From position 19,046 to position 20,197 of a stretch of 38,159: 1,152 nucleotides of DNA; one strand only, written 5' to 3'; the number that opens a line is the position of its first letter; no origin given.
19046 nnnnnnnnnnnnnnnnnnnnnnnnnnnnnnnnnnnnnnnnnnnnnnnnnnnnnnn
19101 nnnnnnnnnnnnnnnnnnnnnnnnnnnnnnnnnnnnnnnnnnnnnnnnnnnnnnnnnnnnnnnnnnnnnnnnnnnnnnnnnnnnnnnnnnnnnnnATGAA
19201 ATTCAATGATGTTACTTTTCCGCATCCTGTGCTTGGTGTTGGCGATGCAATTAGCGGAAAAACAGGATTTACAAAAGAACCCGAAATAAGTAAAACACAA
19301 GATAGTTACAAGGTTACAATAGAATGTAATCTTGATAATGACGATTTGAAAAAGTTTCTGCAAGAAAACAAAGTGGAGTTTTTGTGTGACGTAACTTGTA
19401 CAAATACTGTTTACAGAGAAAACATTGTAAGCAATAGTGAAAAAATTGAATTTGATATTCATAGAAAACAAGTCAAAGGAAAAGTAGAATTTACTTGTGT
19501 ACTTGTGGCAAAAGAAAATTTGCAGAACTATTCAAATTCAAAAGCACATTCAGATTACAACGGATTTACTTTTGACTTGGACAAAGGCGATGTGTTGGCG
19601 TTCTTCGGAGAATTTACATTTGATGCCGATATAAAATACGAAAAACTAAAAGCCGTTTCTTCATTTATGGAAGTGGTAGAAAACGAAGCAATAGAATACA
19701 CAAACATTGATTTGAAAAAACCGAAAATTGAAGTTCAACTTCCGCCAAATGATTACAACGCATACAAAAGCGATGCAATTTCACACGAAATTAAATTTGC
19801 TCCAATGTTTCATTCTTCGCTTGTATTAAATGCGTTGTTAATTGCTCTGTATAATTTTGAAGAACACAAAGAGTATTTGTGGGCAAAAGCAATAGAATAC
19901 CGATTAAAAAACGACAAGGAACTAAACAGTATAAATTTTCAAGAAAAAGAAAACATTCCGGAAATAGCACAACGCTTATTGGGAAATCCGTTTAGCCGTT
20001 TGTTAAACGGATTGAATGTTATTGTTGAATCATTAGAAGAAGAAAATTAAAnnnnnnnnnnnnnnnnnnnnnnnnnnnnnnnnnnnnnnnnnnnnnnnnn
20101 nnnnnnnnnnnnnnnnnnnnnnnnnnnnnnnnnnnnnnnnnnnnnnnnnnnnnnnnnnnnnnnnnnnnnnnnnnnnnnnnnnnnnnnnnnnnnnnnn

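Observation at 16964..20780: Four-gene plus-strand cassette centred on a second MORC/MutL-type GHKL ATPase with three unassignable partners (candidate undescribed system)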

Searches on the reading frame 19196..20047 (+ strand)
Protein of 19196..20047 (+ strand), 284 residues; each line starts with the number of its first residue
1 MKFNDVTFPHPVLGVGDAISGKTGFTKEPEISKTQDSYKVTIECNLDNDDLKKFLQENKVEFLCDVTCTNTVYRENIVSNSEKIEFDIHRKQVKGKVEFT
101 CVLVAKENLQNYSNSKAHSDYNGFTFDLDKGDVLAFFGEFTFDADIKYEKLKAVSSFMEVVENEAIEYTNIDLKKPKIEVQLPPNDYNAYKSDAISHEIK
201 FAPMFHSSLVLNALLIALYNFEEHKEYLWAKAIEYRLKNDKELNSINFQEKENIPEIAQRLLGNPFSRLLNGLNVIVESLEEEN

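Call 5: search_protein_families(library=pfam, proteins=[window:19196-20047:+], max_evalue=1)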
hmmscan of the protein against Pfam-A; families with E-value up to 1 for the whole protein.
window:19196-20047:+ (284 aa): 3 families
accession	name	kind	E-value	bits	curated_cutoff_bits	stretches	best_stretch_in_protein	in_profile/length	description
PF21628.3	Gp10-like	-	0.039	14.7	27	1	20-67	4-51/98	Major coat protein-like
PF12851.13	Tet_JBP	-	0.092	12.4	34.9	1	89-141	90-139/164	Oxygenase domain of the 2OGFeDO superfamily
PF11280.13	DUF3081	-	0.92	9.8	25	1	106-162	20-75/77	Protein of unknown function (DUF3081)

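Call 6: search_protein_families(library=padloc, proteins=[window:19196-20047:+], max_evalue=1)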
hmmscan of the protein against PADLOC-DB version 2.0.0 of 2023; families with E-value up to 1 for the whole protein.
window:19196-20047:+ (284 aa): 1 family
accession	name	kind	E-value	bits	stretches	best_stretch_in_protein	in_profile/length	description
PDLC04583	PDC-M33B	-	3.5e-58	195.3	1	1-279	1-285/289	-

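Call 7: search_protein_families(library=ncbifam, proteins=[window:19196-20047:+], max_evalue=1)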
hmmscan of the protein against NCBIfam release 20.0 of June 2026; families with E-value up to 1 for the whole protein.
window:19196-20047:+ (284 aa): 0 families

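Call 15: find_homologous_proteins(query=window:19196-20047:+, max_evalue=0.001)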
Query window:19196-20047:+ (284 aa): 261 proteins with E <= 0.001 among 1201 candidates; the best 120 are listed.
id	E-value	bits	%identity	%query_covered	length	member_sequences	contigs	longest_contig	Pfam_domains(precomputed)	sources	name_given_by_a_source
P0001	2.9e-184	629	100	100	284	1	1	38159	-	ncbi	-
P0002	1.9e-153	528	82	100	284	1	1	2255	-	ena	-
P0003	1.7e-152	525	82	100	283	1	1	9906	-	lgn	-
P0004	2.9e-150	517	81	100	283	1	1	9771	-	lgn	-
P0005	5.0e-149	513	82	100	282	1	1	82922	-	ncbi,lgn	-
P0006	4.9e-147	507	79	100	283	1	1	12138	-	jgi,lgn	-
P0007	2.3e-145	501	78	100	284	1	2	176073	-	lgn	-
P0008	1.0e-144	499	79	100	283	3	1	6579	-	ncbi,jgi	jgi:hypothetical protein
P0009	2.4e-140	485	75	100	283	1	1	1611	-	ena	-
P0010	3.5e-140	484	75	100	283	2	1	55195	-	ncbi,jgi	jgi:hypothetical protein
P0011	1.4e-135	469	73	100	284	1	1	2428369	-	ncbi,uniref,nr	ncbi:hypothetical protein [Sphingobacterium pedocola]|uniref:Uncharacterized protein n=1 Tax=Sphingo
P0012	6.1e-135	467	72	100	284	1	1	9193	-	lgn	-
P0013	1.1e-133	463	70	100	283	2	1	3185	-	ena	-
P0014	1.6e-133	462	71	100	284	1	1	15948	-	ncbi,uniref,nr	ncbi:hypothetical protein H8B06_20330 [Sphingobacterium sp. DN00404]|uniref:Uncharacterized protein 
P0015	1.8e-128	446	68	98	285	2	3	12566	-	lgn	-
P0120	1.5e-106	374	62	98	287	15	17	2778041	-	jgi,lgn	jgi:hypothetical protein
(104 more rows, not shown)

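Call 17: find_related_loci(query=A1, collection=genome_contigs, flank=10000)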
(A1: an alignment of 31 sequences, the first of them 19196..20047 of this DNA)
Query A1 (284 aa) in genome_contigs; peptide patterns used: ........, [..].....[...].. (x = any residue, [..] = any of these).
160 stretches matched a pattern; 22 encode a relative of the query (tblastn E <= 1e-3); 22 distinct loci.
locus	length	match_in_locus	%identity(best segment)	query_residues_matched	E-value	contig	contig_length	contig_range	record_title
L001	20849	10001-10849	73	1-283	2e-143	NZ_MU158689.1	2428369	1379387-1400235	Sphingobacterium pedocola strain Ka21 scaffold1, whole genome shotgun sequence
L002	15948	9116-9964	71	1-283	4e-140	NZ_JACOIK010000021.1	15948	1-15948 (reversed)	Sphingobacterium micropteri strain DN00404 NODE_21_length_15948_cov_31.065167, whole genome shotgun sequence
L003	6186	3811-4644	67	1-279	2e-128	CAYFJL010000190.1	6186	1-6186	MAG TPA_asm: uncultured Polaribacter sp. isolate ERP003628_co2_26 genome assembly, contig: NODE_9892_length_6186_cov_8.7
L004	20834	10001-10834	67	1-279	4e-126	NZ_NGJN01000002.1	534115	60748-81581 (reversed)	Winogradskyella aurantia strain WNB302 contig2, whole genome shotgun sequence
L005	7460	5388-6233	66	1-283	2e-125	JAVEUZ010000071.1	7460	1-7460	MAG: Flavobacteriaceae bacterium isolate BF4_104 NODE_33674_length_7460_cov_6.662757_Biofilm4, whole genome shotgun sequ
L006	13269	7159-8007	63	1-279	6e-125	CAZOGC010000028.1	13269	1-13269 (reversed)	MAG TPA_asm: uncultured Flavobacteriaceae bacterium isolate SRP187154_co1_262 genome assembly, contig: NODE_6165_length_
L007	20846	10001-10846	65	1-283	1e-122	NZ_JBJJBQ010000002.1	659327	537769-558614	Jejuia sp. DST062 scaffold2, whole genome shotgun sequence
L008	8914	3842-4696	58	1-283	7e-115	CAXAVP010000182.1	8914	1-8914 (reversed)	MAG TPA_asm: uncultured Arenibacter sp. isolate ERR2752157_metabat2_76 genome assembly, contig: ERZ2772491.5319, whole g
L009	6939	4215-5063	61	1-282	7e-114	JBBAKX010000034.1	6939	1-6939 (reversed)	MAG: Flavobacteriales bacterium isolate EUL_048 ctg34-EUL_048, whole genome shotgun sequence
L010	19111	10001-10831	62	1-278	6e-114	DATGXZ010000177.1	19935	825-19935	MAG TPA_asm: Flavobacterium sp. isolate SMAG_U10622 k141_65935, whole genome shotgun sequence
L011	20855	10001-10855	60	1-283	8e-113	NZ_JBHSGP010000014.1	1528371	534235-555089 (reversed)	Geojedonia litorea strain CCUG 63682 soapdenovo_K_127_14, whole genome shotgun sequence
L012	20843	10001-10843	58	1-279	3e-112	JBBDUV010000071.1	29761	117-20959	MAG: Bacteroidales bacterium isolate LejiaC_44_15 Lejia_C_3554_length_29761_cov_9, whole genome shotgun sequence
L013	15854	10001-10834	62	1-279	6e-119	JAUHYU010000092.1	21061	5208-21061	MAG: Bacteroidia bacterium isolate 3_bin.84 NODE_3113_length_21061_cov_1.196809, whole genome shotgun sequence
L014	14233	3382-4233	58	1-282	7e-109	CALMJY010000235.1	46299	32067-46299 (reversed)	MAG TPA_asm: uncultured Bacteroidetes bacterium isolate SRR5215466_bin.21_CONCOCT_v1.1_MAG genome assembly, contig: ERZ7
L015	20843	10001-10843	82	1-283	5e-156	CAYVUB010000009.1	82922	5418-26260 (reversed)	MAG TPA_asm: uncultured Flavobacteriaceae bacterium isolate SRP344714_co2_84 genome assembly, contig: NODE_609_length_82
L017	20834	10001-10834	57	1-279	5e-107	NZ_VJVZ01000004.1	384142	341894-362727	Flavobacterium zepuense strain ZT4R6 1.11919_4, whole genome shotgun sequence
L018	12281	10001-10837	50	1-281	2e-91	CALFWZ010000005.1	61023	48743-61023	MAG: uncultured Saprospiraceae bacterium isolate L1_Bin_Bin_172_1 genome assembly, contig: c_000001534424, whole genome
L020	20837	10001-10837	49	1-281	1e-89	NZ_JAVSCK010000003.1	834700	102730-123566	Hwangdonia seohaensis strain HD-3 32177_scaffold3, whole genome shotgun sequence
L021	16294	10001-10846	65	1-283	5e-123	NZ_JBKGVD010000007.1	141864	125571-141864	MAG: Pedobacter sp. isolate SHSU.bins.122 k141_23739439, whole genome shotgun sequence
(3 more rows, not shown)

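Call 21: search_solved_structures(query=A1, max_evalue=10)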
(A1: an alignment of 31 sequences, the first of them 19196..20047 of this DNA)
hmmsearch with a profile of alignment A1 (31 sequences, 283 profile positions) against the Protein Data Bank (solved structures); distinct sequences matched with E-value up to 10: 0.

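Call 30: predict_structure(alignment_id=A1)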
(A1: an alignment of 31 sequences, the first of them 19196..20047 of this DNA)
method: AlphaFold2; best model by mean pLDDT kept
length: 284 residues; sequences in the alignment: 31
mean_pLDDT: 82.1   pTM: 0.51
mean pLDDT of the five models: 82.1, 81.1, 80.0, 72.3, 70.6
residues with pLDDT >= 90: 104; 70-90: 143; 50-70: 24; < 50: 13
segments of 3 or more residues with pLDDT < 50: 146-155
pLDDT, mean of each block of 10 residues (from residue 1): 60 85 90 89 93 94 87 86 91 83 95 86 87 91 56 55 92 90 84 61 77 92 88 79 79 89 80 73 52
secondary structure, 60 per line:
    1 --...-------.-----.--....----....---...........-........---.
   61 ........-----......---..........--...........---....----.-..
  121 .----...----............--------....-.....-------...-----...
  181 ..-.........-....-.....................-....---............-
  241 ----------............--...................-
elements in order: E22-25 E30-33 E37-47 H49-56 E60-68 E74-79 E83-89 E95-105 E109-112 E126-128 E133-144 H153-156 E158-162 E170-172 E178-182 H184-192 H194-197 H199-219 H221-224 H228-239 H251-262 H265-283

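Call 32: fold_search(model_id=the predicted structure, library=pdb)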
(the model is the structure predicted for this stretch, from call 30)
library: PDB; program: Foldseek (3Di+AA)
matches with E <= 10: 1302; with E <= 0.001: 1
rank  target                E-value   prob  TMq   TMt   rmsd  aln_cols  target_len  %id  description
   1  6nmy_A                2.8e-04  1.00  0.24  0.30   9.7       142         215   11  A Cytokine-receptor complex (released 2020-01-22)
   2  2gys_B                1.3e-03  1.00  0.24  0.18   9.5       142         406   11  2.7 A structure of the extracellular domains of the human beta common receptor involved in IL-3, IL-5, and GM-CSF sign (released 2006-06-20)
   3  7zpq_CA               1.9e-03  0.98  0.22  0.05  11.8       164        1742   13  Structure of the RQT-bound 80S ribosome from S. cerevisiae (C1) (released 2023-02-22)
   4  4nn5_B                2.1e-03  1.00  0.23  0.31   6.8       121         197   14  Cytokine receptor complex - Crystal form 1A (released 2014-03-19)
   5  7e9j_A                2.3e-03  1.00  0.23  0.14   6.4       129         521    6  Crystal Structure of POMGNT2 in complex with UDP (released 2021-05-05)
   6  4qqv_D                2.4e-03  0.99  0.24  0.22   9.9       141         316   12  Extracellular domains of mouse IL-3 beta receptor (released 2014-09-03)
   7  1x5f_MODEL_1_A        3.4e-03  0.99  0.23  0.44   6.7       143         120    6  The solution structure of the first fibronectin type III domain of human Neogenin (released 2005-11-15)
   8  4nn7_B                3.6e-03  1.00  0.23  0.32   6.7       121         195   15  Cytokine receptor complex - Crystal form 2 (released 2014-03-19)
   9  4nn6_B                3.6e-03  0.99  0.23  0.32   6.9       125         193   14  Cytokine receptor complex - Crystal form 1B (released 2014-03-19)
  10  1gh7_A                3.6e-03  0.98  0.24  0.18   9.8       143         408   10  CRYSTAL STRUCTURE OF THE COMPLETE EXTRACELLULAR DOMAIN OF THE BETA-COMMON RECEPTOR OF IL-3, IL-5, AND GM-CSF (released 2001-11-28)
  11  4qqv_C                3.9e-03  1.00  0.26  0.19   9.6       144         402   10  Extracellular domains of mouse IL-3 beta receptor (released 2014-09-03)
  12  4qqv_B                4.3e-03  0.98  0.24  0.18   9.0       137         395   12  Extracellular domains of mouse IL-3 beta receptor (released 2014-09-03)
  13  7e9l_A                4.9e-03  1.00  0.24  0.14   6.0       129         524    8  Crystal Structure of POMGNT2 in complex with UDP and mono-mannosyl peptide (379Man short peptide) (released 2021-05-05)
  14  5j12_B                4.9e-03  0.99  0.23  0.31   6.9       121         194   14  Structure of human TSLP:TSLPR in complex with mouse IL-7Ralpha (released 2017-04-05)
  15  4nkq_A                4.9e-03  0.97  0.24  0.17   9.7       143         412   10  Structure of a Cytokine Receptor Complex (released 2015-09-23)
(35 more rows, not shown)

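Call 46: search_protein_families(library=pfam, proteins=[L004:5539-6297:-, L004:11835-13133:-, L007:4633-5946:+, L007:11773-12483:-, L011:5094-6533:+, L011:11610-12716:-, L015:4266-6137:+, L018:4094-6139:+, L008:5665-7122:-, L005:294-1634:-], max_evalue=0.001)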
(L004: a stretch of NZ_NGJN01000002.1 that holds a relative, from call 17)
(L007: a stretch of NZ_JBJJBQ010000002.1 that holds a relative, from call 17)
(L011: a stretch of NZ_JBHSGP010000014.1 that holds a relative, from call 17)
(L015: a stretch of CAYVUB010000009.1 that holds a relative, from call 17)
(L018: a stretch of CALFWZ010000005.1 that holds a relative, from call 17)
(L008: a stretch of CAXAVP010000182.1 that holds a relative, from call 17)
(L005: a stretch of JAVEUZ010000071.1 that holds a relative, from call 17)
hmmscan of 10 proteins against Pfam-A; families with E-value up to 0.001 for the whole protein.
L004:5539-6297:- (252 aa): 2 families
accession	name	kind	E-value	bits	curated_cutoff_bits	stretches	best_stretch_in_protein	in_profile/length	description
PF01936.24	NYN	-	1.2e-40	139.8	24.2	1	3-138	1-145/145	NYN domain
PF12872.13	OST-HTH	-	4.6e-20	71.7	23.8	1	168-232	8-68/71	OST-HTH/LOTUS domain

L004:11835-13133:- (432 aa): 0 families

L007:4633-5946:+ (438 aa): 1 family
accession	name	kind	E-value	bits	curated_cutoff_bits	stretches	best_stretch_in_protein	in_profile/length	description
PF07690.21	MFS_1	-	1.3e-20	74.1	33.4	1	25-384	6-345/347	Major Facilitator Superfamily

L007:11773-12483:- (236 aa): 0 families

L011:5094-6533:+ (480 aa): 3 families
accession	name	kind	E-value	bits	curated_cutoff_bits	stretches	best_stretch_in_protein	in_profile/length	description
PF00224.27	PK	-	4.2e-114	381.5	30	1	5-326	2-327/328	Pyruvate kinase, barrel domain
PF02887.21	PK_C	-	4.3e-33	114.2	28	1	361-472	2-113/114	Pyruvate kinase, alpha/beta domain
PF03328.21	HpcH_HpaI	-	6.9e-05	22.7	25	1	174-245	75-150/221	HpcH/HpaI aldolase/citrate lyase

L011:11610-12716:- (368 aa): 4 families
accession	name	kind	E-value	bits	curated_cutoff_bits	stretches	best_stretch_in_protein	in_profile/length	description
PF00817.25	IMS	-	6.7e-56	188.8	23.2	1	12-158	1-148/148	impB/mucB/samB family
PF11799.13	IMS_C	-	6.1e-25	88.2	20.7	1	244-347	1-103/109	impB/mucB/samB family C-terminal domain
PF11798.14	IMS_HHH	-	2.8e-09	37.1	24.4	1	170-201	1-32/32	IMS family HHH motif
PF21999.2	IMS_HHH_1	-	2.5e-05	25.1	27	1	187-233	5-52/53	DNA polymerase-iota, thumb domain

L015:4266-6137:+ (624 aa): 2 families
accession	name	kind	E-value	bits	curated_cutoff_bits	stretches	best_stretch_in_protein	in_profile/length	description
PF13585.12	CHU_C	-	5.2e-17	62.2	27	1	543-614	3-75/86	CHU_C Type IX secretion signal domain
PF19081.6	Ig_7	-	1.4e-14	54.6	27.3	1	324-401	1-80/84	Ig-like domain CHU_C associated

L018:4094-6139:+ (682 aa): 4 families
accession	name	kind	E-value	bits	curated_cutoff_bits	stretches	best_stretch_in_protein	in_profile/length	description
PF00456.26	Transketolase_N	-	1.5e-84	284.3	22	1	12-343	4-334/334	Transketolase, thiamine diphosphate binding domain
PF02779.29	Transket_pyr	-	1.8e-37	129.1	27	1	357-535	4-171/174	Transketolase, pyrimidine binding domain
PF22613.1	Transketolase_C_1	-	1.5e-30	106.1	27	1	557-668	1-113/113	Transketolase-like TK C-terminal domain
PF02780.25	Transketolase_C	-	2.2e-06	28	25.9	1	564-671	7-123/124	Transketolase, C-terminal domain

L008:5665-7122:- (485 aa): 2 families
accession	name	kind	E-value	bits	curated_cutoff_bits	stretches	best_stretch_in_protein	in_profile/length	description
PF15892.11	BNR_4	-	3.4e-21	76.3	27.3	1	131-364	33-270/272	BNR repeat-containing family member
PF13088.12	BNR_2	-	8.1e-06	25.8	31.4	0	217-290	26-205/277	BNR repeat-like domain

L005:294-1634:- (446 aa): 2 families
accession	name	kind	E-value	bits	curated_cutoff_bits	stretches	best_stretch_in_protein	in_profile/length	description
PF13749.12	HATPase_c_4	-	2.1e-19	69.7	26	1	283-367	1-86/89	Putative ATP-dependent DNA helicase recG C-terminal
PF04326.19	SLFN_AlbA_2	-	1.2e-15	58.5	25.3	1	9-114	1-117/118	Schlafen, AlbA_2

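Call 53: find_encoding_contigs(protein=P0001, flank=10000, max_places=3)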
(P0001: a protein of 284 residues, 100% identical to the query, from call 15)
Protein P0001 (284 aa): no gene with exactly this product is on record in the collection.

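Call 54: find_encoding_contigs(protein=P0120, flank=10000, max_places=6)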
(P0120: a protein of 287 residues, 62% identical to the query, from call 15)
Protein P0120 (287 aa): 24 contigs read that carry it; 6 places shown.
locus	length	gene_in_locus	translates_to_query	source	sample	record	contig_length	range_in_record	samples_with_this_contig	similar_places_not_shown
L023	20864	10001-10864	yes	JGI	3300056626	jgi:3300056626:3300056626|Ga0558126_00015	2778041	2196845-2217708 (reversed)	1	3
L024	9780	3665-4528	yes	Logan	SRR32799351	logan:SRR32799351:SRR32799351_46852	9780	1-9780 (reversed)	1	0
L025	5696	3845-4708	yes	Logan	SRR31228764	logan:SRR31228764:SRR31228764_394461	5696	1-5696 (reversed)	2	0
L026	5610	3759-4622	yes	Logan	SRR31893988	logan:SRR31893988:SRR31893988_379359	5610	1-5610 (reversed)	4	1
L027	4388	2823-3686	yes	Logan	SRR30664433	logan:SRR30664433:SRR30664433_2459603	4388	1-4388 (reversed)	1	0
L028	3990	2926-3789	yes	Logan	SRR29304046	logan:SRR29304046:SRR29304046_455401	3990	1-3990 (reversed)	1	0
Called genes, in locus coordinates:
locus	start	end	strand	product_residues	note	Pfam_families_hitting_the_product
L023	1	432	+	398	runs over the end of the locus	-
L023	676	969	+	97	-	-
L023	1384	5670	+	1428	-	PF04997:RNA_pol_Rpb1_1, PF00623:RNA_pol_Rpb1_2, PF04983:RNA_pol_Rpb1_3, PF05000:RNA_pol_Rpb1_4, PF04998:RNA_pol_Rpb1_5, PF01333:Apocytochr_F_C (faint), PF21668:RPOC_hybrid (faint), PF25984:BSH_YknX (faint)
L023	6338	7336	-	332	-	PF00145:DNA_methylase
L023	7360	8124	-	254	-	PF13391:HNH_2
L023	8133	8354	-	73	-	-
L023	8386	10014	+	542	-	-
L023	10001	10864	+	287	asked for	-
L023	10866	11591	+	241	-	PF19866:DUF6339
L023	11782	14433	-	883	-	PF18962:Por_Secre_tail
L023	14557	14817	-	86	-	PF00887:ACBP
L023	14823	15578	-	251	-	PF21033:RMD1-3, PF14559:TPR_19 (faint)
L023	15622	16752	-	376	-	PF13468:Glyoxalase_3 (faint), PF00903:Glyoxalase (weak), PF13669:Glyoxalase_4 (faint), PF14696:Glyoxalase_5 (weak), PF00903:Glyoxalase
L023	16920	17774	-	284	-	PF02569:Pantoate_ligase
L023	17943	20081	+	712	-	PF17191:RecG_wedge, PF01336:tRNA_anti-codon, PF00270:DEAD, PF04851:ResIII, PF00271:Helicase_C, PF19833:RecG_dom3_C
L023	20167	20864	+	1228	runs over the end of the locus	PF25778:DUF7948, PF00801:PKD (weak), PF18911:PKD_4, PF00801:PKD, PF18911:PKD_4, PF00801:PKD, PF18911:PKD_4, PF13585:CHU_C, +1 more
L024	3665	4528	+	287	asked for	-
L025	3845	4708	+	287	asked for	-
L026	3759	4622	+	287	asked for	-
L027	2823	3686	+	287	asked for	-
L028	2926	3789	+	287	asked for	-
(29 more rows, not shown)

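Call 58: search_protein_families(library=phrogs, proteins=[window:19196-20047:+], max_evalue=0.1)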
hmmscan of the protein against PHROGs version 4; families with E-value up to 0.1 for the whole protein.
window:19196-20047:+ (284 aa): 0 families
